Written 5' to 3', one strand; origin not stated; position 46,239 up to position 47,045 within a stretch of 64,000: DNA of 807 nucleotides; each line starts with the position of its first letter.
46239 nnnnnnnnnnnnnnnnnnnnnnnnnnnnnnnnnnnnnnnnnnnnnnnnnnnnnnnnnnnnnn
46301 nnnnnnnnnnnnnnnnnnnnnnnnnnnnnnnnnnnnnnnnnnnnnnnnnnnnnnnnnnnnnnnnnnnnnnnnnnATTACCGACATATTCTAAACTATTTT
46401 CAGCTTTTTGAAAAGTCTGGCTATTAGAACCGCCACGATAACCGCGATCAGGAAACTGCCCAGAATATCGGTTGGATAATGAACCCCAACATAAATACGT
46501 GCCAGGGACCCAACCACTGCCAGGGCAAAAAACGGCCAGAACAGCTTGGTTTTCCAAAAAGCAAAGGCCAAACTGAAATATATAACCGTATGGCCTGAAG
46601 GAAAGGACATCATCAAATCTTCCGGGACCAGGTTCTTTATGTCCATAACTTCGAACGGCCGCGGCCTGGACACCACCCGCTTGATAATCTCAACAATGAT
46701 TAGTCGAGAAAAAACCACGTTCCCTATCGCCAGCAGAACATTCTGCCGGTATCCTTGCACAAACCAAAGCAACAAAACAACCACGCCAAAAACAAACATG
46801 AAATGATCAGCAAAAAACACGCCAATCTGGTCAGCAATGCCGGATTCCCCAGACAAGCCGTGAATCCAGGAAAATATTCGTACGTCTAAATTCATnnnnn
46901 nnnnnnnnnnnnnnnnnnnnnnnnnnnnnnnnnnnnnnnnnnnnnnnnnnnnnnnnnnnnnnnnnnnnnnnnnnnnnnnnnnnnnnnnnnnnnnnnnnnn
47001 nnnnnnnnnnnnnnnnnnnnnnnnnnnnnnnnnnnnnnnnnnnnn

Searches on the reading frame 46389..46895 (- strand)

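Call 13: search_protein_families(library=pfam, proteins=[window:46389-46895:-], max_evalue=0.01)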
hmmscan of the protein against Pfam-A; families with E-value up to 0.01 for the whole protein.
window:46389-46895:- (168 aa): 3 families
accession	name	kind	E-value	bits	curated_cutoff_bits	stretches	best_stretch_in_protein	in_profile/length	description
PF01569.27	PAP2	-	1.2e-21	77.3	27.2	1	55-165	3-128/130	PAP2 superfamily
PF14378.12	PAP2_3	-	4.6e-07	30.3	27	1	92-156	121-189/190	PAP2 superfamily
PF14360.12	PAP2_C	-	0.0036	18.3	27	1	100-155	8-69/74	PAP2 superfamily C-terminal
